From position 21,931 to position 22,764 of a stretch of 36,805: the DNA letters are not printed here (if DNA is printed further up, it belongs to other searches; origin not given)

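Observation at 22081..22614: Orphan lipoyl-like swinging-arm domain fused to a PEGA-like beta-sandwich at the end of the operon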

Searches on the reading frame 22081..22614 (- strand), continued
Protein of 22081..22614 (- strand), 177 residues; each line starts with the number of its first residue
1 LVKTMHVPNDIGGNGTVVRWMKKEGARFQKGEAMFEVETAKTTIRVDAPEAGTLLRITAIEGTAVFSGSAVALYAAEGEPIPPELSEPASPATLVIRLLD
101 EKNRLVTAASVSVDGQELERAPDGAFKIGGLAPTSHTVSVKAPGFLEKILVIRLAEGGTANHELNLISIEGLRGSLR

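Call 23: search_solved_structures(query=A1, max_evalue=1, show_alignments=3)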
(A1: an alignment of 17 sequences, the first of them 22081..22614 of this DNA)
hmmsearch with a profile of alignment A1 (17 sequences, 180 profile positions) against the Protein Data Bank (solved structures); distinct sequences matched with E-value up to 1: 77 (the best 60 are shown).
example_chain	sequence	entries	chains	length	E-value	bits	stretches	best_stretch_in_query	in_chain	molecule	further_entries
9y7v_D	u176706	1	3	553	4e-21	78.9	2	7-73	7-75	Dihydrolipoyllysine-residue acetyltransferase component of pyruvate dehydrogenase complex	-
7uom_01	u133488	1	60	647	5.6e-19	71.9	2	12-70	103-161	Acetyltransferase component of pyruvate dehydrogenase complex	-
8x03_A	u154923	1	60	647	1.6e-18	70.4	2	12-72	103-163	Acetyltransferase component of pyruvate dehydrogenase complex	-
9j1w_A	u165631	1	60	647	1.6e-18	70.4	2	12-72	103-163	Acetyltransferase component of pyruvate dehydrogenase complex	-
8piu_B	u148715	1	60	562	2.8e-18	69.6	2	12-67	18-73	Dihydrolipoyllysine-residue acetyltransferase component of pyruvate dehydrogenase complex,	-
6ct0_0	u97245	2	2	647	4.2e-18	69.1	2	12-67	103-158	Dihydrolipoyllysine-residue acetyltransferase component of pyruvate dehydrogenase complex,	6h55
7b9k_A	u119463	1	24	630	7.5e-17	65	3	3-80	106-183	Dihydrolipoyllysine-residue acetyltransferase component of pyruvate dehydrogenase complex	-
2dnc_A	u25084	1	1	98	4.2e-13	52.8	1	11-80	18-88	Pyruvate dehydrogenase protein X component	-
8ohs_C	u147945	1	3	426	4.2e-13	52.8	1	10-83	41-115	Pyruvate dehydrogenase X component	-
1zy8_K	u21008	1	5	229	8.1e-13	51.8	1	11-89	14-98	Pyruvate dehydrogenase protein X component, mitochondrial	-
6h60_A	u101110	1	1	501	2.7e-12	50.2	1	12-89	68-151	Pyruvate dehydrogenase protein X component, mitochondrial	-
1ghj_A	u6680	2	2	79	2.2e-10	43.9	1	7-71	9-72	E2, THE DIHYDROLIPOAMIDE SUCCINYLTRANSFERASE COMPONENT OF 2-OXOGLUTARATE DEHYDROGENASE COM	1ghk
9njt_A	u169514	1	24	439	6e-10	42.5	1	7-79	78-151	Dihydrolipoyllysine-residue succinyltransferase component of 2-oxoglutarate dehydrogenase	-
2l5t_A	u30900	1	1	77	1.1e-09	41.6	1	10-71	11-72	Lipoamide acyltransferase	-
2dne_A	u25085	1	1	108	7.7e-09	38.9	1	12-68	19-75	Dihydrolipoyllysine-residue acetyltransferase component of pyruvate dehydrogenase complex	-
1qjo_A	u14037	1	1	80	1.5e-07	34.7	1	1-79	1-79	DIHYDROLIPOAMIDE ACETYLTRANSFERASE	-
2ka7_A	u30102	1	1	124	0.057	16.5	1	23-60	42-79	Glycine cleavage system H protein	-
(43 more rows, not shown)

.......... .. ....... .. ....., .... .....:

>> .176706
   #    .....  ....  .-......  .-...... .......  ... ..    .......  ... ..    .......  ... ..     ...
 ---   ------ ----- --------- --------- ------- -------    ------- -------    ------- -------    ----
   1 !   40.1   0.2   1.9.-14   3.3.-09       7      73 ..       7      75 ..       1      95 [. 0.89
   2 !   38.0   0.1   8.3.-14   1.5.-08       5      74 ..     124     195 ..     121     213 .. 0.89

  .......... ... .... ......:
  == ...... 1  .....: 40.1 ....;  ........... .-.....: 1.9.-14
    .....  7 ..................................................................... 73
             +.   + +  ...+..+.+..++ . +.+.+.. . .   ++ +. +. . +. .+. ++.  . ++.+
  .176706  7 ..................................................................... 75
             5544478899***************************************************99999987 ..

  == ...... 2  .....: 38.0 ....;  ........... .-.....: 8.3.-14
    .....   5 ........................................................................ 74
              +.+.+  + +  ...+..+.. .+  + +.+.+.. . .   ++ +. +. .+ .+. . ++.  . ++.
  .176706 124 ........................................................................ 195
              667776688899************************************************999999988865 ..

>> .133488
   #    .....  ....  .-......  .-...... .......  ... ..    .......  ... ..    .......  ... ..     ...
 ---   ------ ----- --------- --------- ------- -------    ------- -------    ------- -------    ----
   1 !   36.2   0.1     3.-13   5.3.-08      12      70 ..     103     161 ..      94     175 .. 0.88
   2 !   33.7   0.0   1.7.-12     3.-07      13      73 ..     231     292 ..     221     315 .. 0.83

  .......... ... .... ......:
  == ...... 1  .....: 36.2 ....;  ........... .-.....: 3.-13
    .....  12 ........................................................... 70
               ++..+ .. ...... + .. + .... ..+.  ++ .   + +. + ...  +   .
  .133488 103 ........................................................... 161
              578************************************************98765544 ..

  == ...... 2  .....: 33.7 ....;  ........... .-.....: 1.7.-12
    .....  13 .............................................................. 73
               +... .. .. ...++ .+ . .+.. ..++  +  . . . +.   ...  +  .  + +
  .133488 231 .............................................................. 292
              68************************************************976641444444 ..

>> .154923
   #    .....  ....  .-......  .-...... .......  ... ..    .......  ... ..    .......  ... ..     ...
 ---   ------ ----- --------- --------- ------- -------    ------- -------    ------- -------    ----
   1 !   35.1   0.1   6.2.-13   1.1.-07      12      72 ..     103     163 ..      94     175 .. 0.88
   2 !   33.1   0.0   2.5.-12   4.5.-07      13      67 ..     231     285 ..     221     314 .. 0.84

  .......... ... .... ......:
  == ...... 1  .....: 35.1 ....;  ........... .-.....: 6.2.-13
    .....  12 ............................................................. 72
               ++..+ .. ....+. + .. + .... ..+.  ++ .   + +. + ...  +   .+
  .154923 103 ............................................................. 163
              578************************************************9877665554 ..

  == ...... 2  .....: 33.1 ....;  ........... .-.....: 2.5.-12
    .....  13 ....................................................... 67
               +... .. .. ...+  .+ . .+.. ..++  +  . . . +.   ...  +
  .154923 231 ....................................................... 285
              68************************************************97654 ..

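Call 24: predict_structure(alignment_id=A1)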
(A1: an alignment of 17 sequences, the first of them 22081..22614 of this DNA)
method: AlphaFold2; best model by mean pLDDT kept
length: 177 residues; sequences in the alignment: 17
mean_pLDDT: 90.1   pTM: 0.62
mean pLDDT of the five models: 90.1, 88.1, 87.2, 86.9, 86.8
residues with pLDDT >= 90: 118; 70-90: 55; 50-70: 3; < 50: 1
segments of 3 or more residues with pLDDT < 50: none
pLDDT, mean of each block of 10 residues (from residue 1): 90 89 94 94 92 91 88 92 78 95 94 94 93 90 94 88 93 66
secondary structure, 60 per line:
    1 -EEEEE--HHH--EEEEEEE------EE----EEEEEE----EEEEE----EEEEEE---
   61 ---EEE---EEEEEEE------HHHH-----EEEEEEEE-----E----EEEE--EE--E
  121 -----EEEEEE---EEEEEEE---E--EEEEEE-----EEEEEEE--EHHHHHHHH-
elements in order: E2-6 E14-20 E33-38 E43-47 E52-57 E64-66 E70-76 H83-86 E92-99 E110-113 E126-131 E135-141 E148-153 E159-165 H169-176

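Call 26: search_protein_representatives(alignment_id=A1)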
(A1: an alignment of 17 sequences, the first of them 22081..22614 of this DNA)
Query: 17 sequences, 180 profile positions. Proteins with E-value up to 0.001 (for the whole library): 26074; up to 1e-10: 1813; up to 1e-30: 42. The best 150 are listed.
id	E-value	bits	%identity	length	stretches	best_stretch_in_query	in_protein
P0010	1.8e-86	304.9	-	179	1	1-178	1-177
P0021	8.0e-84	296.3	-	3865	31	89-167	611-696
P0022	5.2e-76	270.8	-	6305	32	102-169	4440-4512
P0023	5.8e-76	270.7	-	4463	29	122-171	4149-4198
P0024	1.7e-75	269.1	-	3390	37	89-168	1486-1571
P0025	2.4e-65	236.1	-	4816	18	75-160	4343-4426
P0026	4.0e-59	215.8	-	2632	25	83-167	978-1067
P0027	6.6e-59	215.1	-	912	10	97-160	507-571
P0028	2.3e-56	206.8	-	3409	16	81-168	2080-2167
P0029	3.7e-56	206.1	-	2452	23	81-147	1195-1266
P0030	3.0e-55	203.2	-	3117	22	89-167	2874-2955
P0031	5.5e-54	199.1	-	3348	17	86-166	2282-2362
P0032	8.0e-54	198.5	-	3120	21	122-167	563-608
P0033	2.6e-52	193.6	-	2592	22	118-168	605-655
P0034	4.5e-52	192.8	-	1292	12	80-168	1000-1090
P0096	8.0e-26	107.3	-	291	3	6-72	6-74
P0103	1.1e-24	103.6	-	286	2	10-83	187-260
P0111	3.9e-24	101.8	-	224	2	6-96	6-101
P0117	7.6e-24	100.9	-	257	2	13-81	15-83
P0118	7.8e-24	100.8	-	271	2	10-84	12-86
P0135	3.9e-23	98.6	-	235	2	4-85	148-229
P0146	1.6e-22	96.5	-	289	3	11-83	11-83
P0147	1.8e-22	96.4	-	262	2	10-90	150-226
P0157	4.8e-22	95.0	-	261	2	2-83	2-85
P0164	8.6e-22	94.2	-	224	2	7-82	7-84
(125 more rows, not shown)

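Call 27: search_protein_families(library=pfam, proteins=[P0111, P0164, P0117, P0118, P0157, P0147, P0135, P0103, P0096, P0146], max_evalue=0.001)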
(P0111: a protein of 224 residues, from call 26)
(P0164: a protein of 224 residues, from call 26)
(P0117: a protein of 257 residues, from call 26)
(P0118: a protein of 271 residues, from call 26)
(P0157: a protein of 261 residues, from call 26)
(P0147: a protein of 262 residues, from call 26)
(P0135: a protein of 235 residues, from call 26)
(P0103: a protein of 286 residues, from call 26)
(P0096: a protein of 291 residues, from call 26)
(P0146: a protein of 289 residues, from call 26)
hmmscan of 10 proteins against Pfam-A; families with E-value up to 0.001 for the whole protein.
P0111 (224 aa): 4 families
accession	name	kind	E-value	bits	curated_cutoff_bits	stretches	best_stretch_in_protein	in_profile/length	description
PF00364.28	Biotin_lipoyl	-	5.4e-40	135.5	22.1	2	100-170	2-71/73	Biotin-requiring enzyme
PF02749.22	QRPTase_N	-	3.2e-05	24.5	27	0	17-41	38-62/82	Quinolinate phosphoribosyl transferase, N-terminal domain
PF02736.25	Myosin_N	-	3.5e-05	24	27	0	118-144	7-32/45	Myosin N-terminal SH3-like domain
PF01597.25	GCV_H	-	0.00034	20.9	22.2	0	113-156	31-75/122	Glycine cleavage H-protein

P0164 (224 aa): 6 families
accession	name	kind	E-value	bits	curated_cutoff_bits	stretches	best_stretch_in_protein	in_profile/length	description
PF00364.28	Biotin_lipoyl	-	1.3e-40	137.6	22.1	2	5-76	3-73/73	Biotin-requiring enzyme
PF13533.13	Biotin_lipoyl_2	-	4.8e-09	36.3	29.8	0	17-40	9-32/32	Biotin-lipoyl like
PF01597.25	GCV_H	-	4.5e-07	30.2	22.2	0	122-177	16-71/122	Glycine cleavage H-protein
PF09891.15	DUF2118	-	8.1e-07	29.5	20.5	0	130-181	80-132/149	Uncharacterized protein conserved in archaea (DUF2118)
PF07831.19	PYNP_C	-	3e-05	24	27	0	144-160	37-53/75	Pyrimidine nucleoside phosphorylase C-terminal domain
PF13437.12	HlyD_3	-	0.00061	20.9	22.2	0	138-169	8-38/106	HlyD family secretion protein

P0117 (257 aa): 7 families
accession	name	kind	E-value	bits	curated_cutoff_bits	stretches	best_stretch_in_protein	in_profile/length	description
PF00364.28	Biotin_lipoyl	-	7.1e-32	109.5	22.1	2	5-74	3-71/73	Biotin-requiring enzyme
PF13437.12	HlyD_3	-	4.6e-08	34.2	22.2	0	16-63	7-53/106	HlyD family secretion protein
PF07831.19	PYNP_C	-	2.3e-06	27.6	27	0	61-82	38-59/75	Pyrimidine nucleoside phosphorylase C-terminal domain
PF05896.17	NQRA_N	-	5.8e-06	26.9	25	0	121-165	36-79/94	NqrA N-terminal barrel-sandwich hybrid domain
PF16576.10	HlyD_D23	-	3.8e-05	23.5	30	0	16-40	116-140/214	Barrel-sandwich domain of CusB or HlyD membrane-fusion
PF02749.22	QRPTase_N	-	0.00057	20.5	27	0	20-41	41-62/82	Quinolinate phosphoribosyl transferase, N-terminal domain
PF13533.13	Biotin_lipoyl_2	-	0.00067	19.9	29.8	0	17-39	9-31/32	Biotin-lipoyl like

P0118 (271 aa): 6 families
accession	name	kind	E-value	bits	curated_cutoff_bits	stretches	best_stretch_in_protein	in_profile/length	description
PF00364.28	Biotin_lipoyl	-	1.2e-42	144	22.1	2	5-76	3-73/73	Biotin-requiring enzyme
PF13437.12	HlyD_3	-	4.5e-11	43.9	22.2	0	205-237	2-34/106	HlyD family secretion protein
PF13533.13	Biotin_lipoyl_2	-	3.6e-07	30.3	29.8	0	48-76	3-31/32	Biotin-lipoyl like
PF16576.10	HlyD_D23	-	2.8e-06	27.2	30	0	46-78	109-141/214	Barrel-sandwich domain of CusB or HlyD membrane-fusion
PF01597.25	GCV_H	-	0.00034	21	22.2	0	164-215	22-73/122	Glycine cleavage H-protein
PF02749.22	QRPTase_N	-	0.00045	20.8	27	0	16-40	37-61/82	Quinolinate phosphoribosyl transferase, N-terminal domain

P0157 (261 aa): 7 families
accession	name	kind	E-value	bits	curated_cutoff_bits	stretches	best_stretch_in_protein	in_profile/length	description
PF00364.28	Biotin_lipoyl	-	7.8e-41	138.2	22.1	2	5-76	3-73/73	Biotin-requiring enzyme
PF01597.25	GCV_H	-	3.6e-09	37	22.2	1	23-58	38-73/122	Glycine cleavage H-protein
PF13437.12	HlyD_3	-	1.3e-06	29.6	22.2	0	48-82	2-36/106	HlyD family secretion protein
PF07831.19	PYNP_C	-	6.5e-06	26.2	27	0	22-43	36-57/75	Pyrimidine nucleoside phosphorylase C-terminal domain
PF01551.29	Peptidase_M23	-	9.1e-05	23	28.7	0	22-59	55-85/96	Peptidase family M23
PF13533.13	Biotin_lipoyl_2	-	0.00013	22.2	29.8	0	156-184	3-31/32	Biotin-lipoyl like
PF02749.22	QRPTase_N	-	0.00031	21.3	27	0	17-42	38-63/82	Quinolinate phosphoribosyl transferase, N-terminal domain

P0147 (262 aa): 7 families
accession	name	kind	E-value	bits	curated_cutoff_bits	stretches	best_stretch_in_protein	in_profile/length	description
PF00364.28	Biotin_lipoyl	-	2.7e-43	146.1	22.1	2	142-214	2-73/73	Biotin-requiring enzyme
PF13533.13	Biotin_lipoyl_2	-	4.6e-10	39.5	29.8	0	186-214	3-31/32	Biotin-lipoyl like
PF13437.12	HlyD_3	-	6.3e-07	30.5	22.2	0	187-220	3-36/106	HlyD family secretion protein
PF07831.19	PYNP_C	-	5.6e-06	26.4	27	0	23-43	37-57/75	Pyrimidine nucleoside phosphorylase C-terminal domain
PF01597.25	GCV_H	-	8.1e-06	26.2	22.2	0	151-200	28-77/122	Glycine cleavage H-protein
PF16576.10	HlyD_D23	-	1.6e-05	24.7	30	0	185-215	110-140/214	Barrel-sandwich domain of CusB or HlyD membrane-fusion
PF12700.13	HlyD_2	-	0.0002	20.7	25.1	0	13-47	69-102/416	HlyD family secretion protein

P0135 (235 aa): 6 families
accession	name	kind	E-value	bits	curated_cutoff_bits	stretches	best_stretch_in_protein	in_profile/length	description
PF00364.28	Biotin_lipoyl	-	2.1e-41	140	22.1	2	146-218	2-73/73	Biotin-requiring enzyme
PF13533.13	Biotin_lipoyl_2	-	4.1e-08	33.3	29.8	0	157-182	7-32/32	Biotin-lipoyl like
PF01597.25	GCV_H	-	3.3e-06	27.4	22.2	0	147-201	20-74/122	Glycine cleavage H-protein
PF07831.19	PYNP_C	-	0.00023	21.2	27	0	165-181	37-53/75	Pyrimidine nucleoside phosphorylase C-terminal domain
PF13217.11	DUF4025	-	0.00032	20.9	25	0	118-161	3-45/50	Protein of unknown function (DUF4025)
PF09891.15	DUF2118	-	0.00049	20.5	20.5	0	158-198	87-128/149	Uncharacterized protein conserved in archaea (DUF2118)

P0103 (286 aa): 3 families
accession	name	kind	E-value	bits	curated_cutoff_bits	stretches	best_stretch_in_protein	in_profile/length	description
PF00364.28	Biotin_lipoyl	-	6.4e-37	125.7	22.1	2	63-135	1-72/73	Biotin-requiring enzyme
PF02749.22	QRPTase_N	-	5.2e-06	27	27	0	74-101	36-62/82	Quinolinate phosphoribosyl transferase, N-terminal domain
PF01597.25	GCV_H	-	0.00012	22.4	22.2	0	77-117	31-72/122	Glycine cleavage H-protein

P0096 (291 aa): 7 families
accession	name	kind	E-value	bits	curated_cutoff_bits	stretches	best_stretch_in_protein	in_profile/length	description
PF00364.28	Biotin_lipoyl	-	1.5e-58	195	22.1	3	4-76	2-73/73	Biotin-requiring enzyme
PF13533.13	Biotin_lipoyl_2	-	8.8e-09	35.4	29.8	0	50-76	5-31/32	Biotin-lipoyl like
PF13437.12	HlyD_3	-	1.1e-08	36.2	22.2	0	48-97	2-51/106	HlyD family secretion protein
PF01597.25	GCV_H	-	3.5e-07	30.6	22.2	0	10-60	25-75/122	Glycine cleavage H-protein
PF07831.19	PYNP_C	-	1.5e-06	28.2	27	0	58-76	35-53/75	Pyrimidine nucleoside phosphorylase C-terminal domain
PF16576.10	HlyD_D23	-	8.8e-05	22.3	30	0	46-77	109-140/214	Barrel-sandwich domain of CusB or HlyD membrane-fusion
PF01551.29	Peptidase_M23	-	0.00011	22.8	28.7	0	57-80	53-76/96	Peptidase family M23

P0146 (289 aa): 10 families
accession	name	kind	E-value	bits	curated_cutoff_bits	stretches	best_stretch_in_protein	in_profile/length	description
PF00364.28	Biotin_lipoyl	-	5.7e-46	154.7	22.1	3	113-182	3-72/73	Biotin-requiring enzyme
PF13533.13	Biotin_lipoyl_2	-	4e-14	52.4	29.8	0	234-253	9-28/32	Biotin-lipoyl like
PF13437.12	HlyD_3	-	4.2e-08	34.3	22.2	0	46-73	2-29/106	HlyD family secretion protein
PF13375.12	RnfC_N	-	2e-07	31.4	25.6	0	128-169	42-82/101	RnfC Barrel sandwich hybrid domain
PF16886.11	ATP-synt_ab_Xtn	-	2.8e-06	27.4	25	0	131-182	15-68/88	ATPsynthase alpha/beta subunit barrel-sandwich domain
PF05896.17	NQRA_N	-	9.9e-06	26.1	25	0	23-58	45-79/94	NqrA N-terminal barrel-sandwich hybrid domain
PF07831.19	PYNP_C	-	6.5e-05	23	27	0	21-38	37-54/75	Pyrimidine nucleoside phosphorylase C-terminal domain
PF23926.2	LtfC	-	8.2e-05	23.5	27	0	115-169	20-71/100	LtfC-like, beta-sandwich domain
PF16576.10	HlyD_D23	-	0.00029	20.6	30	0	42-72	107-137/214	Barrel-sandwich domain of CusB or HlyD membrane-fusion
PF01551.29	Peptidase_M23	-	0.00091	19.8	28.7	0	129-151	54-76/96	Peptidase family M23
